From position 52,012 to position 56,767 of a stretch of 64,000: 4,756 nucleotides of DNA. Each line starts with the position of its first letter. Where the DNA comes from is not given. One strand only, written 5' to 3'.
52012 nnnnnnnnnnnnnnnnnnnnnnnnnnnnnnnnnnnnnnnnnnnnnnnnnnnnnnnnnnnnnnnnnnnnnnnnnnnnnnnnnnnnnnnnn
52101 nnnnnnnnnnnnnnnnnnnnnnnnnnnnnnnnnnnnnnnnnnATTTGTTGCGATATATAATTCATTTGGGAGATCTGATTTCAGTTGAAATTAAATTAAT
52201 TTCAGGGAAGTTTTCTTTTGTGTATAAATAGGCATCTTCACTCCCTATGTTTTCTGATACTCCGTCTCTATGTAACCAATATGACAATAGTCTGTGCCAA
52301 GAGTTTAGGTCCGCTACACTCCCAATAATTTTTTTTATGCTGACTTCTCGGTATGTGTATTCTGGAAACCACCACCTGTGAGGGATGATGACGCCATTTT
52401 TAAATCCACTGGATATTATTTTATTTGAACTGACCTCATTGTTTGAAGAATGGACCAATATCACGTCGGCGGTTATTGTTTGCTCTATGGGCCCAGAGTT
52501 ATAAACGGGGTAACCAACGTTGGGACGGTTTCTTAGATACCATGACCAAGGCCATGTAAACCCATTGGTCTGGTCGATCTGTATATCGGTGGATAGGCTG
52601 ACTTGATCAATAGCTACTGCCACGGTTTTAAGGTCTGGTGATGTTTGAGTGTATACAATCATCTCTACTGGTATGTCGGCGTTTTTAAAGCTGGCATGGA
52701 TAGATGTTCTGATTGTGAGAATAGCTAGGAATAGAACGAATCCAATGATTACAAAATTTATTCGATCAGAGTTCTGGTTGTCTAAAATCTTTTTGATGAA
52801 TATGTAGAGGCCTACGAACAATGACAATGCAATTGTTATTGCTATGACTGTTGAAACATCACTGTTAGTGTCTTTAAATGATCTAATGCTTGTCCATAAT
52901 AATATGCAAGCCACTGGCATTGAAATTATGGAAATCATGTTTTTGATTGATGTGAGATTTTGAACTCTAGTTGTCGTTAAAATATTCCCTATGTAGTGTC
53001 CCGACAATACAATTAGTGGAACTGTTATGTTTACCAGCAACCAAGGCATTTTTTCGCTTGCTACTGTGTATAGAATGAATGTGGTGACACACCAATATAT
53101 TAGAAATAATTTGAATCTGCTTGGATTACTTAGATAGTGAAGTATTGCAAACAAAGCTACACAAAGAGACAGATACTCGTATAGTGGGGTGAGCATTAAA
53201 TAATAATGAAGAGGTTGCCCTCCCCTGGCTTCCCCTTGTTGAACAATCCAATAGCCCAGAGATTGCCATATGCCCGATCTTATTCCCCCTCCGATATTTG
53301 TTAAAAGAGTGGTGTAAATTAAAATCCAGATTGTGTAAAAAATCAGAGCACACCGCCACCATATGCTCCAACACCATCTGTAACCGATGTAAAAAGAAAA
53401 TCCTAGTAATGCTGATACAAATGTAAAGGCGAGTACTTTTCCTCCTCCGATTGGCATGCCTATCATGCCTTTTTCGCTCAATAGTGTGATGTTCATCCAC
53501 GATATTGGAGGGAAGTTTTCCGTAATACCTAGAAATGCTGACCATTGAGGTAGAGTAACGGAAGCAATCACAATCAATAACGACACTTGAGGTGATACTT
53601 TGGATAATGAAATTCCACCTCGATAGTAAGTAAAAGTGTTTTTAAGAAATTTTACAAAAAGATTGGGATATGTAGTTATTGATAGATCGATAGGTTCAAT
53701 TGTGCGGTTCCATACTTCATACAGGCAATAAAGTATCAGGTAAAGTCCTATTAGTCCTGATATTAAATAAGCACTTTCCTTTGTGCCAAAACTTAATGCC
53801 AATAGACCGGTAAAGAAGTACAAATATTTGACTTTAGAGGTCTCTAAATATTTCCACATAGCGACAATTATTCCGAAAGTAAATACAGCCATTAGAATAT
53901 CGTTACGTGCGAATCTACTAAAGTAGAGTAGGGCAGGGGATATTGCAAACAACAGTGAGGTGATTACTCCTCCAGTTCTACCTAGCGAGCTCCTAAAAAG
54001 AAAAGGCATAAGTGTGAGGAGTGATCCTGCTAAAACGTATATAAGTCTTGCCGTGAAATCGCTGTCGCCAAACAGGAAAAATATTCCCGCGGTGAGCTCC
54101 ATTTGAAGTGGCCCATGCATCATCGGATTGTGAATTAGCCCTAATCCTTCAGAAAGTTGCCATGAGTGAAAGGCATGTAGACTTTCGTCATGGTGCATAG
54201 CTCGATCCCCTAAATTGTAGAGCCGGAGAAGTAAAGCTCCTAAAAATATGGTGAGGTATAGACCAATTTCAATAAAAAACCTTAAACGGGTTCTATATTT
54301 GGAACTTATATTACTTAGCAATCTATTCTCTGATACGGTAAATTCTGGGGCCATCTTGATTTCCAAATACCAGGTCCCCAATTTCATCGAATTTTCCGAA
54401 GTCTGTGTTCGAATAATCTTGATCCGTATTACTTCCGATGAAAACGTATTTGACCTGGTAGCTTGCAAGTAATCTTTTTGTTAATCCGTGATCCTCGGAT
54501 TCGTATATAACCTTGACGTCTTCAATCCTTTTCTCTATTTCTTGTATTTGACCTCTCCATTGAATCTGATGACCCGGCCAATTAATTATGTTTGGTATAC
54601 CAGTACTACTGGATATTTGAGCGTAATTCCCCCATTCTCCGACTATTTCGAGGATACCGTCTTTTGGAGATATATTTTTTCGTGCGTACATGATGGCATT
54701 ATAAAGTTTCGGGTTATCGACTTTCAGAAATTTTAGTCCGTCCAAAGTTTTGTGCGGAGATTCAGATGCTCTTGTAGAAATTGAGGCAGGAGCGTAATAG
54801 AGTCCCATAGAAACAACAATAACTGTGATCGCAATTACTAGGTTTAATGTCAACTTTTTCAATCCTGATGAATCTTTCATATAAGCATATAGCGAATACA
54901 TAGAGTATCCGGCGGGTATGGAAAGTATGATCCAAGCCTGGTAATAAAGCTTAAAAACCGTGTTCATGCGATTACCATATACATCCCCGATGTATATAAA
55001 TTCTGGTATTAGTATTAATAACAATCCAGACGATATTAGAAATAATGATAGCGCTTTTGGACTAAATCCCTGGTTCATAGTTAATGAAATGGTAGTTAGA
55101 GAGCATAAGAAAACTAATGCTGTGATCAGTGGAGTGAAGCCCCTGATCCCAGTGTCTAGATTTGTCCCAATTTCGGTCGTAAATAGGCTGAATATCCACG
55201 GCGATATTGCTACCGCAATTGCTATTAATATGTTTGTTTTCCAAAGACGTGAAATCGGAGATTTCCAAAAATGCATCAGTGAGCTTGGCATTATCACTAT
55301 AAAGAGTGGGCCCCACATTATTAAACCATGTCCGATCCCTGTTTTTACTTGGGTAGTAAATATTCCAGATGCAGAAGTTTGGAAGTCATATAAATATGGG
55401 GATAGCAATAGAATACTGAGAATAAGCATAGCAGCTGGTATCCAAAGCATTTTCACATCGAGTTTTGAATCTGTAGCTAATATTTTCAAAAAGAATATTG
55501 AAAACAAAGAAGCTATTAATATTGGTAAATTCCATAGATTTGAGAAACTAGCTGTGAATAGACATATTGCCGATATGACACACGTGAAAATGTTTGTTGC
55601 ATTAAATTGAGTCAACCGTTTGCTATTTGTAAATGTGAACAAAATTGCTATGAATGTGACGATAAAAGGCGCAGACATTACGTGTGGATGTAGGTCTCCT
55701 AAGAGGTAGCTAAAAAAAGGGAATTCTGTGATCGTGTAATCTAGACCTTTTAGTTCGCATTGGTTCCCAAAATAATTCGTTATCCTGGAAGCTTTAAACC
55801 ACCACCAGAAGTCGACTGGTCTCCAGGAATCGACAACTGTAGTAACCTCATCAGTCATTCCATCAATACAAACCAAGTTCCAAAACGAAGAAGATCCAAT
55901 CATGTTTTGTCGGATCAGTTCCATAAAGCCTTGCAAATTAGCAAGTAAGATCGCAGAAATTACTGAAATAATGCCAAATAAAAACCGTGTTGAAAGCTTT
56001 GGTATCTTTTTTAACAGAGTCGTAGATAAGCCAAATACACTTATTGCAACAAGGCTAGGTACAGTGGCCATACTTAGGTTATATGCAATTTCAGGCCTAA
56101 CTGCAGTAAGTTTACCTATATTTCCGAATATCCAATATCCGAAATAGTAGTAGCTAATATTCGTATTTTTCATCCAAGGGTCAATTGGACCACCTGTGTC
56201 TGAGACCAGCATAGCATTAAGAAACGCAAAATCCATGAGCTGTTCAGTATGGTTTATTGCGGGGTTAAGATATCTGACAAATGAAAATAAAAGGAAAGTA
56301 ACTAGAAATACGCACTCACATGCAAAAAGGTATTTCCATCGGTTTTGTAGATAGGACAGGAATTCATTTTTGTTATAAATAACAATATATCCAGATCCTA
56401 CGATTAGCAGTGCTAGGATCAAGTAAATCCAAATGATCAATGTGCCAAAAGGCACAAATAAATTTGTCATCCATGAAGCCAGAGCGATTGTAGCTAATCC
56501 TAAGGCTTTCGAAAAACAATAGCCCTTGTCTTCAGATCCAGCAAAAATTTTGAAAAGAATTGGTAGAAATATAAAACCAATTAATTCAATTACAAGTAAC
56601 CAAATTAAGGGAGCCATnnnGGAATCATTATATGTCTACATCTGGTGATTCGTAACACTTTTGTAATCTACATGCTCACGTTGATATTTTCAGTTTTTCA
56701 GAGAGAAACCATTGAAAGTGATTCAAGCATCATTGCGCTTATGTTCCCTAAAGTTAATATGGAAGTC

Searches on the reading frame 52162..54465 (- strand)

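Call 50: search_protein_families(library=pfam, proteins=[window:52162-54465:-], max_evalue=0.01)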
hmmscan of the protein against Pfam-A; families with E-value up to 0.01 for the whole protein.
window:52162-54465:- (767 aa): 1 family
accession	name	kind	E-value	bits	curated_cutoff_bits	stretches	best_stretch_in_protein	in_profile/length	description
PF13231.12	PMT_2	-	8.9e-11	42.7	26.1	1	117-255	2-140/160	Dolichyl-phosphate-mannose-protein mannosyltransferase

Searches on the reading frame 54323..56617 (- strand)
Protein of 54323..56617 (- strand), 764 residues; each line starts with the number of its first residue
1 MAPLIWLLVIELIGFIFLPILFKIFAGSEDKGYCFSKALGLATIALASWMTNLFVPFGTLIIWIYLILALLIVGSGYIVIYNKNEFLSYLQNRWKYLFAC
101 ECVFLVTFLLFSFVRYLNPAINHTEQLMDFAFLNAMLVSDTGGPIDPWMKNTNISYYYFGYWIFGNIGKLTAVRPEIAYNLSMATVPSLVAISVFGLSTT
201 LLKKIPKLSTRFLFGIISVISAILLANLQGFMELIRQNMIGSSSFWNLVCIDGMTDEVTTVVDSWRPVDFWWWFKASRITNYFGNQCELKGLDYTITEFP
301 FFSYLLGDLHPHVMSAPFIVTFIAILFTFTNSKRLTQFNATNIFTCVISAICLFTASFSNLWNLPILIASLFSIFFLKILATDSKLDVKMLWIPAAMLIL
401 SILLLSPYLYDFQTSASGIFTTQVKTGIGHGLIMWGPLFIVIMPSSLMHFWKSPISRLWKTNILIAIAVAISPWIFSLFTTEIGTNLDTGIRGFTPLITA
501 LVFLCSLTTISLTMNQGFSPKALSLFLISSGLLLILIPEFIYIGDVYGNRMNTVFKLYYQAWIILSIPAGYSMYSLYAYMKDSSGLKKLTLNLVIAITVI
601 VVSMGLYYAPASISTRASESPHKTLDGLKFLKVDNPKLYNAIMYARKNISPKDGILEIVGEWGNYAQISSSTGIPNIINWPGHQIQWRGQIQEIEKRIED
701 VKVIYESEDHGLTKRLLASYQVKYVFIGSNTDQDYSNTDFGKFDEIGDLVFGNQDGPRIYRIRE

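Call 65: search_protein_families(library=pfam, proteins=[window:54323-56617:-], max_evalue=0.0001)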
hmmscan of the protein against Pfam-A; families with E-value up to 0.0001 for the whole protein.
window:54323-56617:- (764 aa): 1 family
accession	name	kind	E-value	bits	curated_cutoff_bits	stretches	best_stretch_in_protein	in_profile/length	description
PF10060.15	DUF2298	-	2.5e-91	307.5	27.8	1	44-565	2-488/488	Uncharacterized membrane protein (DUF2298)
